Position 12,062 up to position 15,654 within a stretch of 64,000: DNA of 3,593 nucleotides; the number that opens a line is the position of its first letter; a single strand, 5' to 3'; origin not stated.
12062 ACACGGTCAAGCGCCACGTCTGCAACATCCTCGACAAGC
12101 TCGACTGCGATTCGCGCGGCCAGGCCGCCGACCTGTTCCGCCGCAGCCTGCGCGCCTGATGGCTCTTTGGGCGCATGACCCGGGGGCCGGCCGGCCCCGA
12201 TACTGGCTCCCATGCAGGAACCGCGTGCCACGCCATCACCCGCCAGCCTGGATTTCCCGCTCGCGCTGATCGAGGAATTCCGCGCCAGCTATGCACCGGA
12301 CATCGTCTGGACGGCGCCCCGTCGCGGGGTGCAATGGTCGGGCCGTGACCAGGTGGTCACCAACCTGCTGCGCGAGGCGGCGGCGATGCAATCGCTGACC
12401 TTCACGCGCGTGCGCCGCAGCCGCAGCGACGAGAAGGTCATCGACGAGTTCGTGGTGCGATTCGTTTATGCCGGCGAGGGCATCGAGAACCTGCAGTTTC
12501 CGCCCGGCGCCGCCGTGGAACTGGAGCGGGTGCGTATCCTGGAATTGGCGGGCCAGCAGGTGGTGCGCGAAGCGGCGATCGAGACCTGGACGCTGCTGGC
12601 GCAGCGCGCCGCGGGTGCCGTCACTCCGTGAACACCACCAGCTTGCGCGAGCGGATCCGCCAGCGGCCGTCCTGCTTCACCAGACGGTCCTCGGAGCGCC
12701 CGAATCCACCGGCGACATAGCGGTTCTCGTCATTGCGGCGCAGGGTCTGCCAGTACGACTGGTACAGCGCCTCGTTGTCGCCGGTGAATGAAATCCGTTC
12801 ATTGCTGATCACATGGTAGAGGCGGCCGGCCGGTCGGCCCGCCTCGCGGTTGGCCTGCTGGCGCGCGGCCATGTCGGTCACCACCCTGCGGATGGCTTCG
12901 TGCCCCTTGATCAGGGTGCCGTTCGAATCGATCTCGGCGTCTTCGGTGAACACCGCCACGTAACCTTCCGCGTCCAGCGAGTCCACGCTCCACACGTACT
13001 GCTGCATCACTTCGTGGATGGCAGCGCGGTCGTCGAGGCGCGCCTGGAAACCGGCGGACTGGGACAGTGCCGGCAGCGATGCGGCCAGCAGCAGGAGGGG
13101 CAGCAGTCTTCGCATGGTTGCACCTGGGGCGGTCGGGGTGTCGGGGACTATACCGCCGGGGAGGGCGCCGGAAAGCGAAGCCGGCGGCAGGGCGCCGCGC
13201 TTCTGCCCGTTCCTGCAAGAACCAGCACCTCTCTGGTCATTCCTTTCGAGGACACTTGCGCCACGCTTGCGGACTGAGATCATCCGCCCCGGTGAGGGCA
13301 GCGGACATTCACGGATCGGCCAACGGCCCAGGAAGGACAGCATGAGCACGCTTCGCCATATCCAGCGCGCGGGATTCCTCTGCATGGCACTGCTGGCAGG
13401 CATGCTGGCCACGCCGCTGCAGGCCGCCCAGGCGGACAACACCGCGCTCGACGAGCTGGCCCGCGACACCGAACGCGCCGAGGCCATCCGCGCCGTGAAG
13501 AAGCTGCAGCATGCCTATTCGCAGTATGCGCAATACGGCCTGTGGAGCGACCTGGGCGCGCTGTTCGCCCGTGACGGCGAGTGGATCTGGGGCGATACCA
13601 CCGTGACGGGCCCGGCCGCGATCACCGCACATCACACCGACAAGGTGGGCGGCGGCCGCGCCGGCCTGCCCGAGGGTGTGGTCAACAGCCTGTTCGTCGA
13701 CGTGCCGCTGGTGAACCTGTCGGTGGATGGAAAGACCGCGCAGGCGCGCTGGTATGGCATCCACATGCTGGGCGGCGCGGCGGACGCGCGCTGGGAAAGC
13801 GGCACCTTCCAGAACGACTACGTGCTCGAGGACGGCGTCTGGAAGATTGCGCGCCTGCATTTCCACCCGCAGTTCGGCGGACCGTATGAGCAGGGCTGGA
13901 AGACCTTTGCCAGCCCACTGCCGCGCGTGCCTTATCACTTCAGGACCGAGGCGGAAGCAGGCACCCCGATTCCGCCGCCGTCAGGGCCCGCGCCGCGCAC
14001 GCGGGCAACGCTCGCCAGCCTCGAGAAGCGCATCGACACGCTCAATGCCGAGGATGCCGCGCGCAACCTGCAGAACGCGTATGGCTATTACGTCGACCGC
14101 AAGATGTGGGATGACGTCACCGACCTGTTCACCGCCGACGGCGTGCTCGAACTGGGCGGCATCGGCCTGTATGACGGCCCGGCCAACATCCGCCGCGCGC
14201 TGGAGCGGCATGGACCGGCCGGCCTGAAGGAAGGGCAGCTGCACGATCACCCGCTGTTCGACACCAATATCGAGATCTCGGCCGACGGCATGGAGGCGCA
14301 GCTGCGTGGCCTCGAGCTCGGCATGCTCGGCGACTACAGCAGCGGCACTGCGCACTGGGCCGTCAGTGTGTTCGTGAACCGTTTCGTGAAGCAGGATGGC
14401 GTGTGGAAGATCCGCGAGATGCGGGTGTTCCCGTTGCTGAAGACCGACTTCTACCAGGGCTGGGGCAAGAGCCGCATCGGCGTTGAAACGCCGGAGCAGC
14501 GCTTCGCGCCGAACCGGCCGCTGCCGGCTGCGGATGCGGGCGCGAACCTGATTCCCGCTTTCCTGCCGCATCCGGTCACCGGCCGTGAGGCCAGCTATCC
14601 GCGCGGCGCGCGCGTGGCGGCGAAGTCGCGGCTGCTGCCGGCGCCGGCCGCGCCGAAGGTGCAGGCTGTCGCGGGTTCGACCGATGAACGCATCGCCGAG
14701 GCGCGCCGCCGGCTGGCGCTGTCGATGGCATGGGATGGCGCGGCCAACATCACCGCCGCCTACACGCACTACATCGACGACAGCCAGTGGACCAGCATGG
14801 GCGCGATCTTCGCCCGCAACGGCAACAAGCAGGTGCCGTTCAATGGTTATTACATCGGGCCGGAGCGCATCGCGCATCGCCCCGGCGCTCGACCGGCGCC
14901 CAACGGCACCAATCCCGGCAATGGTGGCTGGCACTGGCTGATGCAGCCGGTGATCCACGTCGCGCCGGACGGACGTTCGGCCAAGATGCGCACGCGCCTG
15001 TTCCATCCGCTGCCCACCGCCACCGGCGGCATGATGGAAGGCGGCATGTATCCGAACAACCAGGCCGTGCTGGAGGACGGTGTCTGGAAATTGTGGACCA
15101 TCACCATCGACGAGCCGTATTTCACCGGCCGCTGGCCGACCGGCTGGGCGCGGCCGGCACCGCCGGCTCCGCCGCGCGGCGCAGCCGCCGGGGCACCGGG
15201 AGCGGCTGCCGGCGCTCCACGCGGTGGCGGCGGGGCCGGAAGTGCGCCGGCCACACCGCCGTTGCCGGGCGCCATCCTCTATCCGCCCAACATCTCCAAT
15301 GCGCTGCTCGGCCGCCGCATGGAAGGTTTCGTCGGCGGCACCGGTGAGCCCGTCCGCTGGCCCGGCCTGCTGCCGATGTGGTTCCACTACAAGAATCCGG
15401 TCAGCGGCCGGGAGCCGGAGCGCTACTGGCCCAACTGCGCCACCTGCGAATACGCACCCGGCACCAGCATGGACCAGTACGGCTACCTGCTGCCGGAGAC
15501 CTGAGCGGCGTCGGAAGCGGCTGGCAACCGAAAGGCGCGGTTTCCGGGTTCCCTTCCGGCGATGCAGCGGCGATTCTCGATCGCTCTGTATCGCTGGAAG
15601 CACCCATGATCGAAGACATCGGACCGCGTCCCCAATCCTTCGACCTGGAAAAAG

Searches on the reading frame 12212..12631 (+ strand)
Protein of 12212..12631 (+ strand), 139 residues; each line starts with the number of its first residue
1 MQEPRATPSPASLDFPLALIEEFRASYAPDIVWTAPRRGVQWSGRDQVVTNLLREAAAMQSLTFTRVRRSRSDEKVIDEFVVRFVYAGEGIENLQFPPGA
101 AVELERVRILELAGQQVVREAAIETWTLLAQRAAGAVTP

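Call 68: search_protein_families(library=pfam, proteins=[window:12212-12631:+], max_evalue=0.01)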
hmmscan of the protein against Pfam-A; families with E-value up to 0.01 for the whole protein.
window:12212-12631:+ (139 aa): 1 family
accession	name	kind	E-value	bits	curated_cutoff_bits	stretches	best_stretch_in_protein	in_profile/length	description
PF12680.13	SnoaL_2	-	2.6e-07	31.6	27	1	21-119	14-101/102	SnoaL-like domain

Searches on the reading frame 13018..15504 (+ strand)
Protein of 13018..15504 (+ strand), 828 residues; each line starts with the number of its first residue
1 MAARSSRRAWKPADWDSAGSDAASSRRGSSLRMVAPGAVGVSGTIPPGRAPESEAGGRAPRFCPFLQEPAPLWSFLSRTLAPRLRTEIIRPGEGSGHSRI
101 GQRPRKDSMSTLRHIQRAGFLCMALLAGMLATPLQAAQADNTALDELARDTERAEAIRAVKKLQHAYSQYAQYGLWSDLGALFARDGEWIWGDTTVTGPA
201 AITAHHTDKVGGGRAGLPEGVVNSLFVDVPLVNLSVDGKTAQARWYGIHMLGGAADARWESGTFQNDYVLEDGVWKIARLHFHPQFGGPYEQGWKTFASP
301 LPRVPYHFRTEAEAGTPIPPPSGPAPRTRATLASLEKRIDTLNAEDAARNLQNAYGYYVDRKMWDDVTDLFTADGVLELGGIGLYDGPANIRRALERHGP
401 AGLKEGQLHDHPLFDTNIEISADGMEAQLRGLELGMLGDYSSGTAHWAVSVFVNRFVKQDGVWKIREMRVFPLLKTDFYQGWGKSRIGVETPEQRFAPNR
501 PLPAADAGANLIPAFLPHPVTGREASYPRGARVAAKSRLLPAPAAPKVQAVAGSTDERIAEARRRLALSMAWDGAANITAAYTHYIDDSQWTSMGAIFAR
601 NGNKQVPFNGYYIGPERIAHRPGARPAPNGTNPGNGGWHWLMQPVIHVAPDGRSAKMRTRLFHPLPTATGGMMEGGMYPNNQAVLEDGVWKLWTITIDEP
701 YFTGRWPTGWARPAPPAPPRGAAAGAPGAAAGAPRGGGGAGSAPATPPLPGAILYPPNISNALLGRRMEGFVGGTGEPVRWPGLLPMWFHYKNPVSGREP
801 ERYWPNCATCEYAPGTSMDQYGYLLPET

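Call 68: search_protein_families(library=pfam, proteins=[window:13018-15504:+], max_evalue=0.01)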
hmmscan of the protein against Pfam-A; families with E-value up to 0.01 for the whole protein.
window:13018-15504:+ (828 aa): 2 families
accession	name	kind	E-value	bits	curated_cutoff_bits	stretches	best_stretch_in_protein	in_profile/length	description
PF13577.12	SnoaL_4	-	1.1e-63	213.3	24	3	341-469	2-126/126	SnoaL-like domain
PF12680.13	SnoaL_2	-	0.003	18.6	27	0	359-399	8-47/102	SnoaL-like domain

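Call 75: find_encoding_contigs(protein=window:13342-15504:+, flank=8000, max_places=4)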
Protein window:13342-15504:+ (720 aa): 23 contigs read that carry it; 4 places shown.
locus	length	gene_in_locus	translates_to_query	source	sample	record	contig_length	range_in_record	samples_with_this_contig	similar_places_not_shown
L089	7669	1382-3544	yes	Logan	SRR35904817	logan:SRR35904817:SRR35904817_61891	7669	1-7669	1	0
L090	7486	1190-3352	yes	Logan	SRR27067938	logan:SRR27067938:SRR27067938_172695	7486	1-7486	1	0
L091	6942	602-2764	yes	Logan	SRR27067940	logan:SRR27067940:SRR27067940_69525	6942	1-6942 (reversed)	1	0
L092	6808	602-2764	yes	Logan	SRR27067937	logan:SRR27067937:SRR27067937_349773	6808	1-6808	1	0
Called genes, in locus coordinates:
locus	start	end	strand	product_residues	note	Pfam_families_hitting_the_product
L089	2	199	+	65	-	?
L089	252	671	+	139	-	PF12680:SnoaL_2 (weak)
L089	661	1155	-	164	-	PF13577:SnoaL_4, PF00866:Ring_hydroxyl_B (weak)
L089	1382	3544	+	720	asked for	PF13577:SnoaL_4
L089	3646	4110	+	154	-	PF07883:Cupin_2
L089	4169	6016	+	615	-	PF01019:G_glu_transpept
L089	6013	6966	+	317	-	PF00890:FAD_binding_2 (weak), PF01266:DAO (weak), PF01494:FAD_binding_3 (faint), PF03486:HI0933_like (faint), PF07992:Pyr_redox_2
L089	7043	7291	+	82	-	PF11730:DUF3297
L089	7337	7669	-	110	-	?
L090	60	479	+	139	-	PF12680:SnoaL_2 (weak)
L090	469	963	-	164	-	PF13577:SnoaL_4, PF00866:Ring_hydroxyl_B (weak)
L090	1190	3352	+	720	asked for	PF13577:SnoaL_4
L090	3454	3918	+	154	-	PF07883:Cupin_2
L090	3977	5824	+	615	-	PF01019:G_glu_transpept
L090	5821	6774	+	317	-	PF00890:FAD_binding_2 (weak), PF01266:DAO (weak), PF01494:FAD_binding_3 (faint), PF03486:HI0933_like (faint), PF07992:Pyr_redox_2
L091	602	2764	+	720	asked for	PF13577:SnoaL_4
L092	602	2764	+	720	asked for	PF13577:SnoaL_4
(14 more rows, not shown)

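Call 83: search_protein_representatives(protein=window:13342-15504:+)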
Query: 720 residues. Proteins with E-value up to 0.001 (for the whole library): 1648; up to 1e-10: 726; up to 1e-30: 224. The best 150 are listed.
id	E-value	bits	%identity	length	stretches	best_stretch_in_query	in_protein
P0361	1.3e-188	645.2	49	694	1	19-715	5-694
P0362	1.7e-175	601.9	49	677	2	8-605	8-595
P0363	3.2e-170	584.4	47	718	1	29-702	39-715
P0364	1.5e-169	582.3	48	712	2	12-608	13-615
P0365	4.8e-165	567.3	46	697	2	13-609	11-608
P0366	1.2e-164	566.0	46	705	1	15-704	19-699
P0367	1.1e-159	549.6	47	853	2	20-381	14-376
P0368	1.0e-150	519.9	43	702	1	14-704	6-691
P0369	1.1e-136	473.5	42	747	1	35-706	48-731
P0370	4.7e-135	468.1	51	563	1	36-492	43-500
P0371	2.3e-133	462.5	45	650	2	37-378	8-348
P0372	2.3e-132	459.3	42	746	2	21-380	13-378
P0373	2.8e-132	459.0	45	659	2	16-615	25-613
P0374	4.7e-131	454.9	45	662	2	13-607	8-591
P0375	1.4e-128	446.7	40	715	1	13-704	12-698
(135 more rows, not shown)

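Call 85: search_protein_families(library=ncbifam, proteins=[window:13342-15504:+], max_evalue=0.001)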
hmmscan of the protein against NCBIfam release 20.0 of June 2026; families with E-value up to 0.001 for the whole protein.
window:13342-15504:+ (720 aa): 0 families
